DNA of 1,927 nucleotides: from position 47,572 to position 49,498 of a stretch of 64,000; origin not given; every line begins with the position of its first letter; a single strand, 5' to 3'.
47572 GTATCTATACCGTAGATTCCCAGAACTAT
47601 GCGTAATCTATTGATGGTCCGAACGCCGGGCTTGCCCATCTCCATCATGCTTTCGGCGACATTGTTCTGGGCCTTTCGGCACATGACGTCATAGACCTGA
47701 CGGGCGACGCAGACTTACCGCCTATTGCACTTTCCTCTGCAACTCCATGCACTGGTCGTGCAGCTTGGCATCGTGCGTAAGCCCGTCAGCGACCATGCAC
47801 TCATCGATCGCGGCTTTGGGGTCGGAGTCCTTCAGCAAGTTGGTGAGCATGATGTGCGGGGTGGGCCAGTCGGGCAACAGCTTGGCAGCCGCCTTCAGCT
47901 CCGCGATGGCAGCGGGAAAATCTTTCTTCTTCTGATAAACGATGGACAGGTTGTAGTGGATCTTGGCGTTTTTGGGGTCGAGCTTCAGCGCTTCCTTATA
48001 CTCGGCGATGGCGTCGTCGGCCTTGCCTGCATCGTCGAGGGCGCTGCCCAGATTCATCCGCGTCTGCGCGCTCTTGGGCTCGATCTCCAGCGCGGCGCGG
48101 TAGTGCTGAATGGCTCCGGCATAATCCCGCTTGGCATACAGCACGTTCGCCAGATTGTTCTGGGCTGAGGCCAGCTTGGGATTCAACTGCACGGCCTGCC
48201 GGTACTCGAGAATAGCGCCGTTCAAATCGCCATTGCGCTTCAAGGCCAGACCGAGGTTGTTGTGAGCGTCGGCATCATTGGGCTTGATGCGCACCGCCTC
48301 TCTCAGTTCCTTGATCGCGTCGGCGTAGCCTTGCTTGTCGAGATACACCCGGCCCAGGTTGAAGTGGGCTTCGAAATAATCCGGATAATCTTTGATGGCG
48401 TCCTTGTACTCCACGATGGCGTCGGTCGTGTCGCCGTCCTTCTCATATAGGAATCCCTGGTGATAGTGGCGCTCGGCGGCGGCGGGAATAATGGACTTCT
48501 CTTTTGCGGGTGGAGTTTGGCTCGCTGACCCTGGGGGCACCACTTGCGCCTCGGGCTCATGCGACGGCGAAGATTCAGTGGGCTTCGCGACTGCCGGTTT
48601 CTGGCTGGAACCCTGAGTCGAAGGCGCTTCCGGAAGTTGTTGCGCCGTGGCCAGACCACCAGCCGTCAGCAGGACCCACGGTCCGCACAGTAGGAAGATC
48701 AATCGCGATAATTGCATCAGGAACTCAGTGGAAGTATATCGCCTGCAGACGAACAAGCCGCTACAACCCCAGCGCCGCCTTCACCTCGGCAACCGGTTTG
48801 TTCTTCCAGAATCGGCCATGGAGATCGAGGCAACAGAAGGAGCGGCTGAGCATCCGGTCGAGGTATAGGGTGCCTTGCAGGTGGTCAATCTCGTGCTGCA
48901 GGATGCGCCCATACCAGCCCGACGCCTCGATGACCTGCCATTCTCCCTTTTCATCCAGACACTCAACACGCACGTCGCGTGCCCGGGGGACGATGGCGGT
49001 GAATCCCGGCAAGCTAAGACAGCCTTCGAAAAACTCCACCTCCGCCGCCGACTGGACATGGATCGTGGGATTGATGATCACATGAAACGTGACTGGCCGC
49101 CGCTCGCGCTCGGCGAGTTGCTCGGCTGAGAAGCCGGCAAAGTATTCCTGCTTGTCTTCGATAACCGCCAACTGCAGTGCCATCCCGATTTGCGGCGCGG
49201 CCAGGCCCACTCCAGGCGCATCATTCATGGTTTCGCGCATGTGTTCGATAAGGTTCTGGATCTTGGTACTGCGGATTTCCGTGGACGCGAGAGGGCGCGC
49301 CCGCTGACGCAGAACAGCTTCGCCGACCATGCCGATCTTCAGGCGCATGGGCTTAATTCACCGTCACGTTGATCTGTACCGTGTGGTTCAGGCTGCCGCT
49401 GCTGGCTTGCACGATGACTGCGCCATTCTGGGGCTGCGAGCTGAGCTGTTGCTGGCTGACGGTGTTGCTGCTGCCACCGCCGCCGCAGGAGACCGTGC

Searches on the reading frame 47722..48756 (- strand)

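Call 12: search_protein_families(library=pfam, proteins=[window:47722-48756:-], max_evalue=0.001)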
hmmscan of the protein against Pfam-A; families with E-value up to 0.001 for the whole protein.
window:47722-48756:- (344 aa): 22 families
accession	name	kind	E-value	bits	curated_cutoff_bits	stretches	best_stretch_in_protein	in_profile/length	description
PF13414.12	TPR_11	-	4.2e-47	158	26.8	5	135-176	1-42/42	TPR repeat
PF07719.23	TPR_2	-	1.7e-38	128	27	5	162-194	1-33/34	Tetratricopeptide repeat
PF13432.12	TPR_16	-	7.1e-31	106.7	32.7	3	104-162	7-65/65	Tetratricopeptide repeat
PF13431.12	TPR_17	-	1.5e-30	103.3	24.4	3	253-284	2-33/34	Tetratricopeptide repeat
PF00515.34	TPR_1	-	1.2e-29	101.3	27.8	3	196-228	1-33/34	Tetratricopeptide repeat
PF13181.12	TPR_8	-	1.3e-28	97.1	25.7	3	230-263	1-34/34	Tetratricopeptide repeat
PF14559.12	TPR_19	-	1.2e-27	96.4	25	3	242-300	3-61/68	Tetratricopeptide repeat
PF13428.12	TPR_14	-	2.8e-24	83.6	23.5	2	198-237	3-42/44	Tetratricopeptide repeat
PF13424.12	TPR_12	-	2.2e-19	69.9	30.1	1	195-261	2-76/77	Tetratricopeptide repeat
PF24575.1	TPR_Slam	-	4.3e-17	62.9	35.2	0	97-147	50-100/104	Surface lipoprotein assembly modifier, N-terminal TPR repeats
PF13374.12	TPR_10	-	5e-13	49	27.5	1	195-225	1-31/42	Tetratricopeptide repeat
PF13174.12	TPR_6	-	1.9e-12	47.4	26.3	0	98-126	4-32/33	Tetratricopeptide repeat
PF23914.1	TPR_CcmH_CycH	-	7.7e-10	39.3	42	2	186-296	40-153/158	Cytochrome c-type biogenesis protein H TPR domain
PF13176.12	TPR_7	-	4e-09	36.3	27.9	0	201-226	4-29/36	Tetratricopeptide repeat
PF14561.12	TPR_20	-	4.6e-07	30.5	25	0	112-163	6-57/90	Tetratricopeptide repeat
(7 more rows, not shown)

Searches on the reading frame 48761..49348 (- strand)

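Call 12: search_protein_families(library=pfam, proteins=[window:48761-49348:-], max_evalue=0.001)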
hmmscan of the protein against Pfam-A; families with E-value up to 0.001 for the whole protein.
window:48761-49348:- (195 aa): 1 family
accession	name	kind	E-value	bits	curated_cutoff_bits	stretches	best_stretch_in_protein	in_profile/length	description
PF01327.26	Pep_deformylase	-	2.3e-45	154.4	22.8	1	4-168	3-152/156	Polypeptide deformylase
